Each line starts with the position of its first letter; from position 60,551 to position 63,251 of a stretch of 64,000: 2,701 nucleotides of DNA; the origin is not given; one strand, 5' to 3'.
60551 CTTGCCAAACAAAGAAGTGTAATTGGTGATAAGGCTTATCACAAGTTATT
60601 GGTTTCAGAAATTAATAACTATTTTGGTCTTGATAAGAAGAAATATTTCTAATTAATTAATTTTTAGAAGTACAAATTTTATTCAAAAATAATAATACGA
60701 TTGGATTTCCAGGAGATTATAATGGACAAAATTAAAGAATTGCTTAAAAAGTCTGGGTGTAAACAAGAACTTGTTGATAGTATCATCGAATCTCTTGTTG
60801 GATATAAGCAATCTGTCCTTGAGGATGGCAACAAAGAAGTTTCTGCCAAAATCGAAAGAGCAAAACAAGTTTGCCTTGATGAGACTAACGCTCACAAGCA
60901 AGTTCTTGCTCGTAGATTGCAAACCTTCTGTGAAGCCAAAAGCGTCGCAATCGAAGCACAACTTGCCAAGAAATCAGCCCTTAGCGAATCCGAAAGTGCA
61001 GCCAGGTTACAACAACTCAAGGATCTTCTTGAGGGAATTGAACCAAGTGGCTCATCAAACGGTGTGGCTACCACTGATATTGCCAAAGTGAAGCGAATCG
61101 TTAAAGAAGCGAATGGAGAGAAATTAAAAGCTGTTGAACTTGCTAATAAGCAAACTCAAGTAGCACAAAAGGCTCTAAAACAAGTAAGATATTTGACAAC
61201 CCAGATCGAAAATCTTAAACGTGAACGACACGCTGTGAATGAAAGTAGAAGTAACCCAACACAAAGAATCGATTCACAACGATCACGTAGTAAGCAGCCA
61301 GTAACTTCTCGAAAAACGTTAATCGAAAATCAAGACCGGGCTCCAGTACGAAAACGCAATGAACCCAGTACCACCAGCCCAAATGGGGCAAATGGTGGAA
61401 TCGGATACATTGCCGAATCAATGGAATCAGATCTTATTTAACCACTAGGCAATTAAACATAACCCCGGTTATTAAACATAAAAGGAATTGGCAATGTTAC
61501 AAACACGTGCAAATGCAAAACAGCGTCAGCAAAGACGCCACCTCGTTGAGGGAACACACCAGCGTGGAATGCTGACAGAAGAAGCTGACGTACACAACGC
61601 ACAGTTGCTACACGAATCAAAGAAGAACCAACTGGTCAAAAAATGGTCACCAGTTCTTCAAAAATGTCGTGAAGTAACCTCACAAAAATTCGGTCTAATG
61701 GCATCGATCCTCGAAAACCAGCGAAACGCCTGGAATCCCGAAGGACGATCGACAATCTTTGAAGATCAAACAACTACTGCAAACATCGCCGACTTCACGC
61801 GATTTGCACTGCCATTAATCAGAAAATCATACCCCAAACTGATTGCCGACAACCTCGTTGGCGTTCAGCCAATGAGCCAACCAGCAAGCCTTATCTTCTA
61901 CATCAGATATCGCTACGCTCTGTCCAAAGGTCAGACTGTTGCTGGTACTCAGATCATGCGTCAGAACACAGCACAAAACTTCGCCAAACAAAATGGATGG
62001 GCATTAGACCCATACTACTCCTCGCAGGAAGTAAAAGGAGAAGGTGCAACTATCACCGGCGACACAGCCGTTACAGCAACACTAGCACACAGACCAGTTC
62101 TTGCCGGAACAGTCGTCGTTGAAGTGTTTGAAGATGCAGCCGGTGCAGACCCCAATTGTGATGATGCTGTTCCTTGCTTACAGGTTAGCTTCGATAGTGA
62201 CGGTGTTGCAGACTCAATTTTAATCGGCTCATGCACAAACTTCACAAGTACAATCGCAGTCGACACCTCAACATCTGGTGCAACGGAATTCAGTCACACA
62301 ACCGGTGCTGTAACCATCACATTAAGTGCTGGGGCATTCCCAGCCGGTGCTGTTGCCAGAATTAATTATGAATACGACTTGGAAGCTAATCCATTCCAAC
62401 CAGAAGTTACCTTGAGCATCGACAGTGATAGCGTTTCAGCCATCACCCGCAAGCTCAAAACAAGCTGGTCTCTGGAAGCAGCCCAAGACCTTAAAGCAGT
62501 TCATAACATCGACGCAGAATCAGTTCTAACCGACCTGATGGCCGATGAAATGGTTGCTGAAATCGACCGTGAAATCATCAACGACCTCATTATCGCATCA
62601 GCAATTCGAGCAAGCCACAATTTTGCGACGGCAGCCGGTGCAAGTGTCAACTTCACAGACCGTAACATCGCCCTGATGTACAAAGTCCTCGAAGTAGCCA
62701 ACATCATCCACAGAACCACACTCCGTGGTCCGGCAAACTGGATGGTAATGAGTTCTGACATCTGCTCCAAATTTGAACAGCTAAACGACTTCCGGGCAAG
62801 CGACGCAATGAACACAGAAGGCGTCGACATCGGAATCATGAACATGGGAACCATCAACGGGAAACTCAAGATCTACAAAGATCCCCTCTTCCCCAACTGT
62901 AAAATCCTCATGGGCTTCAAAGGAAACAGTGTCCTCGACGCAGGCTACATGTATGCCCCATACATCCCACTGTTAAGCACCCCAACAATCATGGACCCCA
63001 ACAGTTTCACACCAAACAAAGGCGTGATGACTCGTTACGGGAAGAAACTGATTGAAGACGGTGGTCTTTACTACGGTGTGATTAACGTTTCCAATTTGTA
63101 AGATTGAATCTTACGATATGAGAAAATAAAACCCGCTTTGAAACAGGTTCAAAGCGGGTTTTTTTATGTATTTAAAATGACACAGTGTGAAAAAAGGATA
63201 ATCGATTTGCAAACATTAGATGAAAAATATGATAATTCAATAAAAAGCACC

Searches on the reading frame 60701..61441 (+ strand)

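Call 7: search_protein_families(library=pfam, proteins=[window:60701-61441:+], max_evalue=0.01)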
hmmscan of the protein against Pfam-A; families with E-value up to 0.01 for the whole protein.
window:60701-61441:+ (246 aa): 0 families

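Call 8: search_protein_families(library=phrogs, proteins=[window:60701-61441:+], max_evalue=0.01)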
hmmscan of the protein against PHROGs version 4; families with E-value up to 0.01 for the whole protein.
window:60701-61441:+ (246 aa): 0 families

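Call 36: search_protein_families(library=phrogs, proteins=[window:60701-61441:+], max_evalue=10)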
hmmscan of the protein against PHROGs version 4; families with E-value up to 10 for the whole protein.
window:60701-61441:+ (246 aa): 4 families
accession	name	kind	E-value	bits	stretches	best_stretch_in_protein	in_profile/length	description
phrog_29298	-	unknown function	0.26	12.5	1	5-53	26-74/120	-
phrog_17222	-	unknown function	1.7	9.2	1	125-200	94-169/195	-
phrog_1950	-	unknown function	2.2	10.1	0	131-162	21-52/70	-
phrog_24843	-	unknown function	7.4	7.6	0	139-183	11-55/106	-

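Call 84: search_protein_families(library=pfam, proteins=[window:60722-61441:+], max_evalue=10)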
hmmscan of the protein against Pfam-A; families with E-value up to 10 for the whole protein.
window:60722-61441:+ (239 aa): 5 families
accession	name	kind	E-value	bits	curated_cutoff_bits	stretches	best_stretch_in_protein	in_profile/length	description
PF13863.11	DUF4200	-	0.027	15.3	29.7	1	119-174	46-101/119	Domain of unknown function (DUF4200)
PF09966.14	DUF2200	-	0.1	13.2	22.8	1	9-38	19-48/111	Uncharacterized protein conserved in bacteria (DUF2200)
PF05332.16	Vesi_VP2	-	0.25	11.9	27.7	1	136-183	18-67/113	Vesivirus VP2 protein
PF17651.6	Raco_middle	-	0.4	10.8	26.8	1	123-194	13-84/163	RACo middle region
PF04417.17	DUF501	-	3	8.2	23.8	1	38-87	52-100/139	Protein of unknown function (DUF501)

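Call 92: search_protein_families(library=ncbifam, proteins=[window:60722-61441:+], max_evalue=0.01)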
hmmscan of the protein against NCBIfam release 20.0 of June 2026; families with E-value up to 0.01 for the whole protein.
window:60722-61441:+ (239 aa): 0 families

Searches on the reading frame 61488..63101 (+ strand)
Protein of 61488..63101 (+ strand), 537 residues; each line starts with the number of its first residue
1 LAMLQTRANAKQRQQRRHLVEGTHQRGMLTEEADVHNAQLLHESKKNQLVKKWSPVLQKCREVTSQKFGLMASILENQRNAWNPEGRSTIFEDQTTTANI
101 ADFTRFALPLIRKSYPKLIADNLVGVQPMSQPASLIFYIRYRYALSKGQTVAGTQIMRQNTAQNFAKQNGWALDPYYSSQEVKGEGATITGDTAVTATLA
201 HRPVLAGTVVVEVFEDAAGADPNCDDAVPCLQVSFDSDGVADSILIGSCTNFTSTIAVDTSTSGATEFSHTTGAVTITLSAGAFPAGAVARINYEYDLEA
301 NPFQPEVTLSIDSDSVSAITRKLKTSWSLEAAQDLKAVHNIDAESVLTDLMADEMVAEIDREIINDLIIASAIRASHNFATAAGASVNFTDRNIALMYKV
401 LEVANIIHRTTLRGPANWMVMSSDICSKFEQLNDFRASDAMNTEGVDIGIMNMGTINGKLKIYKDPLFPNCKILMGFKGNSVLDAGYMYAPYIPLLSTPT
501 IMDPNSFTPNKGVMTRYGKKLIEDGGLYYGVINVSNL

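Call 7: search_protein_families(library=pfam, proteins=[window:61488-63101:+], max_evalue=0.01)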
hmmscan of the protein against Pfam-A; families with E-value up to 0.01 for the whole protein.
window:61488-63101:+ (537 aa): 2 families
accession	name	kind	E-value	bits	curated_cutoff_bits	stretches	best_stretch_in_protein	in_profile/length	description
PF07068.17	Gp23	-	3.2e-79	267.5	24.4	1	100-518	1-347/376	Major capsid protein Gp23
PF02126.24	PTE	-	0.0069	16.3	22.4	0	382-434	205-257/298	Phosphotriesterase family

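Call 8: search_protein_families(library=phrogs, proteins=[window:61488-63101:+], max_evalue=0.01)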
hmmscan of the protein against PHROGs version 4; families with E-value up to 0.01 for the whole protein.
window:61488-63101:+ (537 aa): 5 families
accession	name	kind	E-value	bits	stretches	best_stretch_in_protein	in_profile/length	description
phrog_138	-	head and packaging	5e-83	280.6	1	45-519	2-405/444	major head protein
phrog_1014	-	unknown function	6.7e-14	52.4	1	265-494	280-516/567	-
phrog_20655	-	head and packaging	4.3e-06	26.5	1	87-366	78-347/534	major head protein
phrog_28442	-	unknown function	9.3e-05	21.9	1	377-518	438-577/604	-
phrog_12830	-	head and packaging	0.0007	20.9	1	107-137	96-126/128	major head protein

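Call 10: search_dna_similar(query=window:61488-63101:+, collection=phages, mode=protein, max_rows=25)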
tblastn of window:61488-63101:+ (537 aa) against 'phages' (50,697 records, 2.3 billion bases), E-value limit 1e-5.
Records with a match: 2601; places in all: 2821; records where one place covers at least 80% of the query: 1409.
Best place of each record, by identity: <60% 2601.
By first word of the organism name: Escherichia 671; Synechococcus 387; Klebsiella 331; Salmonella 203; Vibrio 136; Shigella 89; Aeromonas 86; Acinetobacter 71; Cyanophage 61; Enterobacter 58; and 61 more.
By host as written in the record: - 460; Escherichia coli 282; Klebsiella pneumoniae 115; Synechococcus 107; Escherichia coli O157:H7 39; Synechococcus sp. 38; Salmonella enterica 29; Synechococcus sp. WH7803 28; and 584 more.
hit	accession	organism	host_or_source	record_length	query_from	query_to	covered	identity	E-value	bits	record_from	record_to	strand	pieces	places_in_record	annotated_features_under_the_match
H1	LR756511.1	uncultured phage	metagenomic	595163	72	537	87%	38.7%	3e-92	314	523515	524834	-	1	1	record has no annotation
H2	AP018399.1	Xanthomonas phage XacN1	Xanthomonas citri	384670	19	537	97%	30.0%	5e-40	161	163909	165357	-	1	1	major capsid protein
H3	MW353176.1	Flavobacterium phage vB_FspM_immuto_3-5A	Flavobacterium sp. LMO8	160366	18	537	97%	29.7%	1e-50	193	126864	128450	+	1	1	major capsid protein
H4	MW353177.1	Flavobacterium phage vB_FspM_immuto_13-6C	Flavobacterium sp. LMO8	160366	18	537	97%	29.7%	1e-50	193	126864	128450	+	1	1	major capsid protein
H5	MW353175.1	Flavobacterium phage vB_FspM_immuto_2-6A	Flavobacterium sp. LMO8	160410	18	537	97%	29.7%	1e-50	193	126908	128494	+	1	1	major capsid protein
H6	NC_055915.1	Flavobacterium phage vB_FspM_immuto_2-6A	Flavobacterium sp. LMO8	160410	18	537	97%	29.7%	1e-50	193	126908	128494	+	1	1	major capsid protein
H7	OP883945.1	Stenotrophomonas phage CM1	Stenotrophomonas maltophilia SRM01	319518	70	537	87%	31.8%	2e-43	171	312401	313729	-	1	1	record has no annotation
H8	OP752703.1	Stenotrophomonas phage RAS14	Stenotrophomonas maltophilia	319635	70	537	87%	31.8%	2e-43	171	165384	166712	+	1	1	hypothetical protein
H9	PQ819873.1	Streptococcus phage vB_SagM-GXN1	Streptococcus agalactiae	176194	49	522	88%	29.9%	7e-42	167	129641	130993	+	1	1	major capsid protein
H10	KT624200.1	Bacillus phage SP-15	Bacillus subtilis W-23-S(r); Bacillus ...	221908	45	522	89%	29.7%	2e-24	206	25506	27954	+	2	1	major capsid protein (x2) | putative endonuclease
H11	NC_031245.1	Bacillus phage SP-15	Bacillus subtilis W-23-S(r); Bacillus ...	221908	45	522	89%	29.7%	2e-24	206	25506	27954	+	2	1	major capsid protein (x2) | putative endonuclease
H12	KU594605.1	Cyanophage S-RIM50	Synechococcus sp.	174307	40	537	93%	28.1%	6e-35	146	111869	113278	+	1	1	major capsid protein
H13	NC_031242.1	Cyanophage S-RIM50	Synechococcus sp.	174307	40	537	93%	28.1%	6e-35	146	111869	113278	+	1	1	major capsid protein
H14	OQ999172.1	Listeria phage LIS04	Listeria innocua ATCC 51742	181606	45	522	89%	29.2%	4e-51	194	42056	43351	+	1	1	major capsid protein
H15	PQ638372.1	Synechococcus phage WH25-B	Synechococcus sp. WH 7803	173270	40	518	89%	29.1%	1e-44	175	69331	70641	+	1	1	major capsid protein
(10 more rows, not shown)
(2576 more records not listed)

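Call 12: get_annotated_region(hit=H1, flank=12000)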
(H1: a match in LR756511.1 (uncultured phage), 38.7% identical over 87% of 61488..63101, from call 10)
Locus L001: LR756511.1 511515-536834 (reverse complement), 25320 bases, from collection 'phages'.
description: uncultured phage genome assembly, chromosome: 1.
organism: uncultured phage (NCBI taxid 278008)
taxonomy: Viruses; environmental samples
host: -; source: metagenomic; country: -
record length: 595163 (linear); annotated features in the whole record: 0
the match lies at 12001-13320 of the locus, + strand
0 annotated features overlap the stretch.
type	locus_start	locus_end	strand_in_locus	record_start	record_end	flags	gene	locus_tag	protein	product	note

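Call 74: get_annotated_region(hit=H2, flank=9000)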
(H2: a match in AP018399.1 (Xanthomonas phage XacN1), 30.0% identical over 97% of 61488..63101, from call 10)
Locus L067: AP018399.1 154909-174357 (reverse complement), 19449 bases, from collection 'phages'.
description: Xanthomonas phage XacN1 DNA, complete genome.
organism: Xanthomonas phage XacN1 (NCBI taxid 2042251)
taxonomy: Viruses; Duplodnaviria; Heunggongvirae; Uroviricota; Caudoviricetes
host: Xanthomonas citri; source: -; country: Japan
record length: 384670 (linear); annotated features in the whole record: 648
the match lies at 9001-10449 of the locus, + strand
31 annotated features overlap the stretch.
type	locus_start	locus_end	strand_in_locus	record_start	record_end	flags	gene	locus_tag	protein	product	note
CDS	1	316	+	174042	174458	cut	-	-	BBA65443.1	peptidyl-tRNA hydrolase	ORF295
CDS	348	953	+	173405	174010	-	-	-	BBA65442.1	hypothetical protein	ORF294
CDS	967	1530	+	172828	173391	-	-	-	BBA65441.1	phosphoesterase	ORF293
CDS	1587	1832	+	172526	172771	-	-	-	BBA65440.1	predicted ORF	ORF292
CDS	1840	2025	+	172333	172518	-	-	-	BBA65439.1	FmdB family protein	ORF291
CDS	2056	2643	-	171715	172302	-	-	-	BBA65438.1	hypothetical protein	ORF290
CDS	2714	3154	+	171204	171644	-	-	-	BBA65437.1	YbiA-like protein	ORF289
CDS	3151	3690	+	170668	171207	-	-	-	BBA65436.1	hypothetical protein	ORF288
CDS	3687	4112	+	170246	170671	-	-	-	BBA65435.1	putative NUDIX hydrolase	ORF287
CDS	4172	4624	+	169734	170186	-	-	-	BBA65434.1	hypothetical protein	ORF286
CDS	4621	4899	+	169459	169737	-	-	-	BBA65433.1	predicted ORF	ORF285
CDS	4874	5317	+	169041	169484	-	-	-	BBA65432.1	predicted ORF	ORF284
CDS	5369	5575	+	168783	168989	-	-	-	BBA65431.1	predicted ORF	ORF283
CDS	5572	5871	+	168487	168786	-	-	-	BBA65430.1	co-chaperone GroES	ORF282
CDS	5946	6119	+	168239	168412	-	-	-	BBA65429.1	predicted ORF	ORF281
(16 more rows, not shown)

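Call 75: get_annotated_region(hit=H3, flank=9000)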
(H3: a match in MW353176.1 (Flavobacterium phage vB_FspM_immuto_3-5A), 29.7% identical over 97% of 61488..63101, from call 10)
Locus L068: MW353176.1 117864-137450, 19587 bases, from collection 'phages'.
description: Flavobacterium phage vB_FspM_immuto_3-5A, complete genome.
organism: Flavobacterium phage vB_FspM_immuto_3-5A (NCBI taxid 2801478)
taxonomy: Viruses; Duplodnaviria; Heunggongvirae; Uroviricota; Caudoviricetes; Immutovirus
host: Flavobacterium sp. LMO8; source: Baltic Sea mesocosm; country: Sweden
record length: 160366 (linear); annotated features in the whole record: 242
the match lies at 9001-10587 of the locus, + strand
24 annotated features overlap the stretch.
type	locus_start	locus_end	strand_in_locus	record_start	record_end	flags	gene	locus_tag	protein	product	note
CDS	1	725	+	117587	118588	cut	-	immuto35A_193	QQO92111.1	cob(I)alamin adenosyltransferase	Cob(I)alamin adenosyltransferase, PduO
CDS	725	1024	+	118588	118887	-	-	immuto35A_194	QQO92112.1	hypothetical protein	-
CDS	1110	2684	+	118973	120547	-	-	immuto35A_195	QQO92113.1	terminase large subunit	-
CDS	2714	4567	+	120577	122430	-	-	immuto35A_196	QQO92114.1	capsid assembly protein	Bacteriophage T4-like capsid assembly protein (Gp20)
CDS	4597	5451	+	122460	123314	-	-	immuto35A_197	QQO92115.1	hypothetical protein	-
CDS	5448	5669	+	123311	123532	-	-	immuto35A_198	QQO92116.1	hypothetical protein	-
CDS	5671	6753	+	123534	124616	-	-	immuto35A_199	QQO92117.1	hypothetical protein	-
CDS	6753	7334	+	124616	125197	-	-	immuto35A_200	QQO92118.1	prohead core protein serine protease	-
CDS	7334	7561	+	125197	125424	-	-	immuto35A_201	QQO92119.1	hypothetical protein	-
CDS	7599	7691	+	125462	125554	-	-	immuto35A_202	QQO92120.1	hypothetical protein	-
CDS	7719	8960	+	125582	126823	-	-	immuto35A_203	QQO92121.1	DNA polymerase phi-like protein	-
CDS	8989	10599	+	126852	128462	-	-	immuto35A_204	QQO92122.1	major capsid protein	Major capsid protein Gp23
CDS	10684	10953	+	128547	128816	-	-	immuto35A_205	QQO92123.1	tail fiber protein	-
CDS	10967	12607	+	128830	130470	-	-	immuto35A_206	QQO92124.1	hypothetical protein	-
CDS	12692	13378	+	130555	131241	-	-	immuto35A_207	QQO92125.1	phosphate starvation-inducible protein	Phosphate starvation-inducible protein, PhoH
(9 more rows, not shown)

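Call 84: search_protein_families(library=pfam, proteins=[L001:8346-10193:+], max_evalue=10)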
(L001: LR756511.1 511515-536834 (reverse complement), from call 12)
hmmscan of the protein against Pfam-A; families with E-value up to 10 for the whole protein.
L001:8346-10193:+ (616 aa): 1 family
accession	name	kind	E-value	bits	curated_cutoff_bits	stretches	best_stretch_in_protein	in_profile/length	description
PF02454.21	Sigma_1s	-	0.049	14.1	21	1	444-487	30-72/116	Sigma 1s protein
